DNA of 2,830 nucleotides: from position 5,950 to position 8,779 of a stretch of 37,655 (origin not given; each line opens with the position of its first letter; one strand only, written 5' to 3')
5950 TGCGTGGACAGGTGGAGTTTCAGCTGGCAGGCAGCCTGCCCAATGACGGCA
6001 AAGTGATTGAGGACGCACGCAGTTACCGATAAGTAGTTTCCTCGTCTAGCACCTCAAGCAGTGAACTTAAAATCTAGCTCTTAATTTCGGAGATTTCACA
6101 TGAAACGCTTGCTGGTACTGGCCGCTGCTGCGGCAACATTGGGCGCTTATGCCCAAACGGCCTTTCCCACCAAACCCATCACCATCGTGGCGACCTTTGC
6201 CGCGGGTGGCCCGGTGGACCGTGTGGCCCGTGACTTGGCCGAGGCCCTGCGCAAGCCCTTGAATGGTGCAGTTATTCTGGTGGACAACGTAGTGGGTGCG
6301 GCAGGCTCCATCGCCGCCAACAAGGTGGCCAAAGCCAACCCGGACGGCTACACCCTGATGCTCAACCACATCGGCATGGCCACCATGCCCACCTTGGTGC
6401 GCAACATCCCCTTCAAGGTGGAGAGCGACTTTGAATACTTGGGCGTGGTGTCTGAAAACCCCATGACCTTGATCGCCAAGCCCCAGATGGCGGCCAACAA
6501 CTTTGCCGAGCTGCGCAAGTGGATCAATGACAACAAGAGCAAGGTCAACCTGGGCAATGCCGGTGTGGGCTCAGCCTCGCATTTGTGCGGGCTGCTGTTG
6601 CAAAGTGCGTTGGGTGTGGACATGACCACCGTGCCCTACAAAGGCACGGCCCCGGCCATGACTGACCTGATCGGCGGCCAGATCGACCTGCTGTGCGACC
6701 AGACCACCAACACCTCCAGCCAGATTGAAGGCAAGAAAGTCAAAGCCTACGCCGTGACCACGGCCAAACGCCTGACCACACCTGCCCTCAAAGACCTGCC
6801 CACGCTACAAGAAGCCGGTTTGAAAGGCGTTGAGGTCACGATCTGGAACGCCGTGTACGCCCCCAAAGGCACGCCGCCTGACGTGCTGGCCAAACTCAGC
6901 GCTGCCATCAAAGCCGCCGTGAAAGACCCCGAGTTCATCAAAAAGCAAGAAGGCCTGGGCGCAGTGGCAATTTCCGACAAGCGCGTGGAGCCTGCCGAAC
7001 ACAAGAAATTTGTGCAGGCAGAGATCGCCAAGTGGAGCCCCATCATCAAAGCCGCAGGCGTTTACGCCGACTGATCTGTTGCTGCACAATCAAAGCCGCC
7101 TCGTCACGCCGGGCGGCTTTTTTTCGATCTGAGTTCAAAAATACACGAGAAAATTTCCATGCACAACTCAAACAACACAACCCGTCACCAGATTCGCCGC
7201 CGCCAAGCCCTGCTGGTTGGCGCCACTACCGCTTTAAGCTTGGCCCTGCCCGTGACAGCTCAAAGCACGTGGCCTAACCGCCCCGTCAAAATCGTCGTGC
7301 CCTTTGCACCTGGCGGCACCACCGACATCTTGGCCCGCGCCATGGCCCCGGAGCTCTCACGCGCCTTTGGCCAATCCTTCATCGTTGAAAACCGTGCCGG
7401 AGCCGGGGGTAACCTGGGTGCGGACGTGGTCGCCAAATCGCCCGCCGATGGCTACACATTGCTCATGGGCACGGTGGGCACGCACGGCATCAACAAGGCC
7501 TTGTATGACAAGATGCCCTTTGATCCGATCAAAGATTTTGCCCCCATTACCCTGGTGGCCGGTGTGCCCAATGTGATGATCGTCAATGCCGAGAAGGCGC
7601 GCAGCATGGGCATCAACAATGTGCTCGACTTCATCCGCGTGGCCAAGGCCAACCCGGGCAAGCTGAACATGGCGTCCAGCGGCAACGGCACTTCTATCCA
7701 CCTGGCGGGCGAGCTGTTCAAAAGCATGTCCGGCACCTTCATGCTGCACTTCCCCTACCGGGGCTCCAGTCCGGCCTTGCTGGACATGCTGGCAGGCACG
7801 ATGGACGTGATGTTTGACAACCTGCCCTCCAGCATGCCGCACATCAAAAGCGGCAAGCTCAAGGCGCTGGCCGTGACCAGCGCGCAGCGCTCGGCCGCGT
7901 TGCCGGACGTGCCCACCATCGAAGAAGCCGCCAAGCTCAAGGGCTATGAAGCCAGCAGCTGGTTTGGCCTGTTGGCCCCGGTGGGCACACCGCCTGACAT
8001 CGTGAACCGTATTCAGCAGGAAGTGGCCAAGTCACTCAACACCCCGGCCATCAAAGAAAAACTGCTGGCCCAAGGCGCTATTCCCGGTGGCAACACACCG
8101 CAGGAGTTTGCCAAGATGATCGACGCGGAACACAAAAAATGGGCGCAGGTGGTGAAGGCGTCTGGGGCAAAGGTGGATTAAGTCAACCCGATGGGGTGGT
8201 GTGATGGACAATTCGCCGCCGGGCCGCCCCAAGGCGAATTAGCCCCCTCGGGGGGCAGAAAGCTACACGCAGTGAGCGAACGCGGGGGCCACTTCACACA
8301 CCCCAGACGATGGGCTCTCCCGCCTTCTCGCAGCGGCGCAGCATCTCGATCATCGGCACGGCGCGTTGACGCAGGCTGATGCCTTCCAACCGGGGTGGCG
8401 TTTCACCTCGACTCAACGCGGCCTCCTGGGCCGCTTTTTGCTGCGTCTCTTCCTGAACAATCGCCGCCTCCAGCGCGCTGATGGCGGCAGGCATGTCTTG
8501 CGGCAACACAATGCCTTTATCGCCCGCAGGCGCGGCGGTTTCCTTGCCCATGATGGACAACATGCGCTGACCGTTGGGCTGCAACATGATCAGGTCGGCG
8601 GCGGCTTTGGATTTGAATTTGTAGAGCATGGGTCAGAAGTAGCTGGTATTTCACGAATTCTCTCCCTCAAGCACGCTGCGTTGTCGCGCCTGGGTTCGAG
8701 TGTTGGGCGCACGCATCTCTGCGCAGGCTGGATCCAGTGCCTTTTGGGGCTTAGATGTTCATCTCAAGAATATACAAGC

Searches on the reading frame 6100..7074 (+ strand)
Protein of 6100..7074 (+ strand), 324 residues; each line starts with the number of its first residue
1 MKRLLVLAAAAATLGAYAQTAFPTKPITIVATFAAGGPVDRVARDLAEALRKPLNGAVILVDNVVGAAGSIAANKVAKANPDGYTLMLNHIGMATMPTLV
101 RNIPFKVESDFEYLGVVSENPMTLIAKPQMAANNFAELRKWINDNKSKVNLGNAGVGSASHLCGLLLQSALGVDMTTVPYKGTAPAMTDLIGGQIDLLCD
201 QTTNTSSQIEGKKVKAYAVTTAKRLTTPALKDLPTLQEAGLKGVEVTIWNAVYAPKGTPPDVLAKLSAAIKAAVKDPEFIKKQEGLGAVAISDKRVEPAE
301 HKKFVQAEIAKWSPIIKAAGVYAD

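Call 9: search_protein_families(library=pfam, proteins=[window:6100-7074:+])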
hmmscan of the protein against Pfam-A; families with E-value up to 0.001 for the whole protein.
window:6100-7074:+ (324 aa): 1 family
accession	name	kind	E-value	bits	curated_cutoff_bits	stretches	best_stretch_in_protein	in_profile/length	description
PF03401.19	TctC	-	2e-57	195.2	27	1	42-320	1-273/274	Tripartite tricarboxylate transporter family receptor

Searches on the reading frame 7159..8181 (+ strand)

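Call 9: search_protein_families(library=pfam, proteins=[window:7159-8181:+])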
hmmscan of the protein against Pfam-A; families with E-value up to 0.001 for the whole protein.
window:7159-8181:+ (340 aa): 1 family
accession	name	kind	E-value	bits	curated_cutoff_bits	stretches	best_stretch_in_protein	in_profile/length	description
PF03401.19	TctC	-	8.3e-75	252.3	27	1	59-336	2-273/274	Tripartite tricarboxylate transporter family receptor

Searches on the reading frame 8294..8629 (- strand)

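Call 9: search_protein_families(library=pfam, proteins=[window:8294-8629:-])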
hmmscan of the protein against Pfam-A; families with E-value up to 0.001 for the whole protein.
window:8294-8629:- (111 aa): 1 family
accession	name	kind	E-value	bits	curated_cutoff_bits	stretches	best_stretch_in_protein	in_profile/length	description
PF08895.16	DUF1840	-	1.8e-31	109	25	1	1-109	1-108/108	Domain of unknown function (DUF1840)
